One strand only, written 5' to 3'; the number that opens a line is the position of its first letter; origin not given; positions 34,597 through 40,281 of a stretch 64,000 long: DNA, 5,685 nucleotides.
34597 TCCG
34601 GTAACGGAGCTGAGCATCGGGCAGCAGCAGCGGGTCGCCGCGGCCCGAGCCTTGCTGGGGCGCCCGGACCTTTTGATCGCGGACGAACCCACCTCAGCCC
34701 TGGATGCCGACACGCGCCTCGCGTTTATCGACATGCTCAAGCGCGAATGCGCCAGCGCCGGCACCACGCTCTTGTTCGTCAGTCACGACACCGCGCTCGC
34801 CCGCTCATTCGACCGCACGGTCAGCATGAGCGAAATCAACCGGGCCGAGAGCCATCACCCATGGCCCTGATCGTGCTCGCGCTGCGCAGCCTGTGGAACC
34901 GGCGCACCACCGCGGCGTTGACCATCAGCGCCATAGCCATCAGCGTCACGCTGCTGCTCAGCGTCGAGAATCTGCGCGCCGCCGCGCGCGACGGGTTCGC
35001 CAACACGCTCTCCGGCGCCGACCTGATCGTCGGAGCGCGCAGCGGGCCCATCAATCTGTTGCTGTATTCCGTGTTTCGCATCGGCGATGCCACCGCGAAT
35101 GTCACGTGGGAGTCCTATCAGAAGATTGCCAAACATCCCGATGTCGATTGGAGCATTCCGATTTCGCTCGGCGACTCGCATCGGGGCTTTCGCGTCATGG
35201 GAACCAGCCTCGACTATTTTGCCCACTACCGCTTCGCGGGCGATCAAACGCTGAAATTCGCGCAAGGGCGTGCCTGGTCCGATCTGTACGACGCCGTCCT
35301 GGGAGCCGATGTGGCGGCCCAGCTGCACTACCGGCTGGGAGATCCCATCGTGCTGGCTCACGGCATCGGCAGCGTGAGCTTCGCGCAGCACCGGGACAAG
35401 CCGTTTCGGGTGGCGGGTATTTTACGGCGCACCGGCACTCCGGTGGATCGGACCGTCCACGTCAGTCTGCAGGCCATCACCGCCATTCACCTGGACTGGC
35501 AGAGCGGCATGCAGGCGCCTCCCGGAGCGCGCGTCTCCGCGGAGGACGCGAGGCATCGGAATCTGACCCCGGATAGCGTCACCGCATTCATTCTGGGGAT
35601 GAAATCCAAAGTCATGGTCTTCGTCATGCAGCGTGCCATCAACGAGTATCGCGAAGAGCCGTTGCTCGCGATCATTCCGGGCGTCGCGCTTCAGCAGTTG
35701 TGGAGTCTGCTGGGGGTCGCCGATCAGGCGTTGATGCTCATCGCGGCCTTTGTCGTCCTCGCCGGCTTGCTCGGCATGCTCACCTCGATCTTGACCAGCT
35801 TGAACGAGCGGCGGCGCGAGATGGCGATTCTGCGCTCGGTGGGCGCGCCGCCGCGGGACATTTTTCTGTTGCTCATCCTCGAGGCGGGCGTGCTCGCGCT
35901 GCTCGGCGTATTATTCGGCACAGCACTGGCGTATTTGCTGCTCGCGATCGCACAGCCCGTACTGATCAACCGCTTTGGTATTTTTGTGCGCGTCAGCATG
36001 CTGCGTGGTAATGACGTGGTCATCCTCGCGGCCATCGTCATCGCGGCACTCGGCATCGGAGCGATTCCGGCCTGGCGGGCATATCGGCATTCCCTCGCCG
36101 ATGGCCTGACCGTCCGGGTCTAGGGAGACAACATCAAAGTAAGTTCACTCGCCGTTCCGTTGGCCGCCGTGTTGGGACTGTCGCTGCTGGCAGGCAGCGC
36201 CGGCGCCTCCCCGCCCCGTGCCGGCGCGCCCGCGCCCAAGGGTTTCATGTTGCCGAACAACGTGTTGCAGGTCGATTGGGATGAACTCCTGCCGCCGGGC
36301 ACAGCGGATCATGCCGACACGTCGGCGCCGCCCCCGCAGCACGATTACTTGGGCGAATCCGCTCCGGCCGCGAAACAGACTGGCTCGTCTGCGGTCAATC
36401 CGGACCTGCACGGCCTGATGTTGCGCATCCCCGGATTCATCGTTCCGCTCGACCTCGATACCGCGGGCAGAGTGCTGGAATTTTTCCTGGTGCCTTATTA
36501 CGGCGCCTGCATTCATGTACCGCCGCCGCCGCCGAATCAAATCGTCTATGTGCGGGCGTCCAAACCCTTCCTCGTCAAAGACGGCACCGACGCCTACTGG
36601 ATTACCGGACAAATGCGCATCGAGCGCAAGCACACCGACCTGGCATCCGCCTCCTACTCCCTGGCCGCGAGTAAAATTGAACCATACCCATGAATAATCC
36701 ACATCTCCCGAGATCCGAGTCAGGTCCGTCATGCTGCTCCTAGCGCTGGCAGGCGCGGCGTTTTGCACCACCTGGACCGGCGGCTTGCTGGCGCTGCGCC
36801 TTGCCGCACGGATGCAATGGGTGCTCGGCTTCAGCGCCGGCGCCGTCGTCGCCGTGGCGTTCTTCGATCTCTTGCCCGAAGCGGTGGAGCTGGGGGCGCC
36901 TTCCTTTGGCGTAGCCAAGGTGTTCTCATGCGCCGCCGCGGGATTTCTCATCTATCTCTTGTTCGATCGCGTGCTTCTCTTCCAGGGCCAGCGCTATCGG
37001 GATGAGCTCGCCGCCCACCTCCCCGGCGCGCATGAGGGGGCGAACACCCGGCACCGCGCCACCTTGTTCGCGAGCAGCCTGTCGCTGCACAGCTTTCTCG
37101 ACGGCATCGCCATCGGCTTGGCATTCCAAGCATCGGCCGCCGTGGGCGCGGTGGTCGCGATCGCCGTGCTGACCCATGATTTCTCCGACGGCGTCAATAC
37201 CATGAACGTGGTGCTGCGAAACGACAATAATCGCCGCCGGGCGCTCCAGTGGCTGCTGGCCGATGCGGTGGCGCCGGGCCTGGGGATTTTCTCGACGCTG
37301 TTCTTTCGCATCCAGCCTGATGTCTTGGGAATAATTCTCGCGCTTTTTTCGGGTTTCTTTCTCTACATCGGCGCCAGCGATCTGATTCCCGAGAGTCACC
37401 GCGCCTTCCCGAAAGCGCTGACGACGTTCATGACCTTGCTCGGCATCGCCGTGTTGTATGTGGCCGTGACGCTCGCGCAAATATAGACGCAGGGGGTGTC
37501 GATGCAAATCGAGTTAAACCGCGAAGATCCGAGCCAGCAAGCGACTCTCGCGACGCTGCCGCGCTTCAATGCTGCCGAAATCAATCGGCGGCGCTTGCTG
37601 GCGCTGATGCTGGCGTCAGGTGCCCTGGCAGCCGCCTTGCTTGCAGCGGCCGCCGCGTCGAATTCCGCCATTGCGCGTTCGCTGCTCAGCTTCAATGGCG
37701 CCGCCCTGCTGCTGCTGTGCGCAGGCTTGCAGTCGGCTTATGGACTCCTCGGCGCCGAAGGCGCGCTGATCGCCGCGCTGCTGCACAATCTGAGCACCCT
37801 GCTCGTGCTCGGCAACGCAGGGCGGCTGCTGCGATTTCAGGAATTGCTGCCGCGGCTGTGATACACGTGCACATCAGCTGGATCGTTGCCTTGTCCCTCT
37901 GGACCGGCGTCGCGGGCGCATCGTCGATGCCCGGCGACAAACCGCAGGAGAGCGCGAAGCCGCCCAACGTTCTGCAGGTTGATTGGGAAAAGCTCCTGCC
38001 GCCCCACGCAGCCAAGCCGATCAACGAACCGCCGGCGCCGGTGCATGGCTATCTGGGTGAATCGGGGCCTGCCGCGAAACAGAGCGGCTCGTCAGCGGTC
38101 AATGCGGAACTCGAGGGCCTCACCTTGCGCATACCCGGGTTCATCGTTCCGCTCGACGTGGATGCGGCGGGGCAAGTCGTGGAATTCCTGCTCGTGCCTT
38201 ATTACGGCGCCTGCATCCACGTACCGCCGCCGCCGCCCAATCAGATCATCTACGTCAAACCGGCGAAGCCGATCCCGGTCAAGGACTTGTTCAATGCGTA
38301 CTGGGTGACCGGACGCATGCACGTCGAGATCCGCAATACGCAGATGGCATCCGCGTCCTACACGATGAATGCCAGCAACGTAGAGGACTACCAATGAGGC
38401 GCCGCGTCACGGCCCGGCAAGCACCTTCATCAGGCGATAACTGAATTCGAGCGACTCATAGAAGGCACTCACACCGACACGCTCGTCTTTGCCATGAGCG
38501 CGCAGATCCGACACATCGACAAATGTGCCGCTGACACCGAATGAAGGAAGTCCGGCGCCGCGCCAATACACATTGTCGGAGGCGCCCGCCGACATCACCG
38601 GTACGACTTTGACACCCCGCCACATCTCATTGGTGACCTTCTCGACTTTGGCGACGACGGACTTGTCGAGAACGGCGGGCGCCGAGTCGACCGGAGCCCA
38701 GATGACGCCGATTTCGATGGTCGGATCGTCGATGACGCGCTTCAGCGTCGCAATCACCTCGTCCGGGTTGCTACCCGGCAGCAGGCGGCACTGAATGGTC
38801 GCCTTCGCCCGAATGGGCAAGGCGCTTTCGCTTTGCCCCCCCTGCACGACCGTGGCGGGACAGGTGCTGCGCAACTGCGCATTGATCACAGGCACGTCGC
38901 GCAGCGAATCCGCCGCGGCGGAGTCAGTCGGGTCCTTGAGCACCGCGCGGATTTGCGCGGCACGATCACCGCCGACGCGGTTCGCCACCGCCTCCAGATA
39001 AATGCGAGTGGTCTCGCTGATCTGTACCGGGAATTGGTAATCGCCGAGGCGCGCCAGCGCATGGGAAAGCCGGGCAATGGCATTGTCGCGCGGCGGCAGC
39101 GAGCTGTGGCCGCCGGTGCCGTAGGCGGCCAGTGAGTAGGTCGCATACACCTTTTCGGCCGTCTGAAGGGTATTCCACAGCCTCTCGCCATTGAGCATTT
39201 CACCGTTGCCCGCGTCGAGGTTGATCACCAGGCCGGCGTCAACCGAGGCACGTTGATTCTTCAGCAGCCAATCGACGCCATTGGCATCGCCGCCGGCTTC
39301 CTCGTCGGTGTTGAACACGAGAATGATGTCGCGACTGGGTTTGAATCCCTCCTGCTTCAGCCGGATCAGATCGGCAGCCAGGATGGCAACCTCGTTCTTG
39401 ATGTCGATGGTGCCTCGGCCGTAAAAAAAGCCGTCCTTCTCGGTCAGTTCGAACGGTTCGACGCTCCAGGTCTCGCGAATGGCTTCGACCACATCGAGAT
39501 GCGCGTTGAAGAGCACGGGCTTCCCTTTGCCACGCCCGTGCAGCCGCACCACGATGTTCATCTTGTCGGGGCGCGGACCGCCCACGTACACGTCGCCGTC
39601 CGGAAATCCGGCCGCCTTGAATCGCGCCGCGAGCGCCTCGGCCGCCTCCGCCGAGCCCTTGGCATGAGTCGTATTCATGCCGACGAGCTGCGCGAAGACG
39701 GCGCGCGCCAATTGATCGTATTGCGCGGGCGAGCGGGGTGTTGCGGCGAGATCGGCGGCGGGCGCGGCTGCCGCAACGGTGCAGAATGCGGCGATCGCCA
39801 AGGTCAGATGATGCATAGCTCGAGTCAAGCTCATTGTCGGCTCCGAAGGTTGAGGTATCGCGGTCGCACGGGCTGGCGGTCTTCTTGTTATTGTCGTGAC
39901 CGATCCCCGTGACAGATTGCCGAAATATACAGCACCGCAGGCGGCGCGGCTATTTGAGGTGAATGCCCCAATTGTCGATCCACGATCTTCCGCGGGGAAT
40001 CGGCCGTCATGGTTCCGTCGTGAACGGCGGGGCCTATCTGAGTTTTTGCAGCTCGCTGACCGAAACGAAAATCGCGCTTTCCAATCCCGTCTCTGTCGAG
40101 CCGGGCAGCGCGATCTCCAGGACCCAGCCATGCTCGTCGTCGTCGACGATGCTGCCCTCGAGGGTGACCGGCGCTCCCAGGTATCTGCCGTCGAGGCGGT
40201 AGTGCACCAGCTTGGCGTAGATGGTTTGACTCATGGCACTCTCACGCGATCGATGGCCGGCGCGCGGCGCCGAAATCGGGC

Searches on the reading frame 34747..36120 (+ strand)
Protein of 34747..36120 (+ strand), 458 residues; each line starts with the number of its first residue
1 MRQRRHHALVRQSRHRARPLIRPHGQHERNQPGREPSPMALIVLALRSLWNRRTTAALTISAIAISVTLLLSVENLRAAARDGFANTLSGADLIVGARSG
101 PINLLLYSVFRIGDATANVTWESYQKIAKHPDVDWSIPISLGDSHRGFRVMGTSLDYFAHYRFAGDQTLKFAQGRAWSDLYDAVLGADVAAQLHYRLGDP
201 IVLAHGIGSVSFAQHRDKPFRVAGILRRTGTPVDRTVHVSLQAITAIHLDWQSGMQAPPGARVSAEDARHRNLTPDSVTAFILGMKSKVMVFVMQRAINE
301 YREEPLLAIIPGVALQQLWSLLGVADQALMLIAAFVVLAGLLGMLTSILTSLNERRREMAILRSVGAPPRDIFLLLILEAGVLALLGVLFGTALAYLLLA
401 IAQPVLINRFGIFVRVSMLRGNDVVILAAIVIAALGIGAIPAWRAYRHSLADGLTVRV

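Call 73: search_protein_families(library=pfam, proteins=[window:34747-36120:+], max_evalue=0.00001)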
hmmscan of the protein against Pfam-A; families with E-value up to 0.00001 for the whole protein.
window:34747-36120:+ (458 aa): 2 families
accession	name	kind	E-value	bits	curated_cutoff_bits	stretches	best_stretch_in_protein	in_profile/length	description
PF02687.27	FtsX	-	3.1e-17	63.2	25.5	1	330-449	1-119/120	FtsX-like permease C-terminal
PF12704.14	MacB_PCD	-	3.2e-12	47.6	27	1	57-246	2-178/207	MacB-like periplasmic core domain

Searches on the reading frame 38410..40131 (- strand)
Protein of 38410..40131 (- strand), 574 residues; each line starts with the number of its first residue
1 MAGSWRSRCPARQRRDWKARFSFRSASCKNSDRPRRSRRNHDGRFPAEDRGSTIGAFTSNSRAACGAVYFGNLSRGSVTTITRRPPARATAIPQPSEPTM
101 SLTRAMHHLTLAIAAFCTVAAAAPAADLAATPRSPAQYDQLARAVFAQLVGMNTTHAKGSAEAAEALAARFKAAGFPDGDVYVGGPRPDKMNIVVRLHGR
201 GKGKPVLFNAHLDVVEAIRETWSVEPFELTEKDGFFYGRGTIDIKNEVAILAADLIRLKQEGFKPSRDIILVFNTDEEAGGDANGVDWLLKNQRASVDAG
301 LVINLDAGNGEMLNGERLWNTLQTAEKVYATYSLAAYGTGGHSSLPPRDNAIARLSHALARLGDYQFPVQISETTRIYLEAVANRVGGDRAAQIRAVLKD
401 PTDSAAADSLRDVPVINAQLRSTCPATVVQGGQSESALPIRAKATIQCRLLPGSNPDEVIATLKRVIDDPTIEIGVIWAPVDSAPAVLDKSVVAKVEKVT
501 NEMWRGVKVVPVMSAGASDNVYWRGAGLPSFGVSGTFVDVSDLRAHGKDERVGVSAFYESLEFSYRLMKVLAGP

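Call 73: search_protein_families(library=pfam, proteins=[window:38410-40131:-], max_evalue=0.00001)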
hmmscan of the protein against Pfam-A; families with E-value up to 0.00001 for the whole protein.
window:38410-40131:- (574 aa): 3 families
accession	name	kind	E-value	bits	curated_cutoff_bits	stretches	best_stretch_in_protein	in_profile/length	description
PF01546.33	Peptidase_M20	-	1.2e-27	97.7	24.6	1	207-568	1-204/206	Peptidase family M20/M25/M40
PF07687.19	M20_dimer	-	1.4e-13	51.2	21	1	325-470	2-102/107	Peptidase dimerisation domain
PF04389.22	Peptidase_M28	-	1.1e-07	32.3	21.3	1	192-310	1-97/193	Peptidase family M28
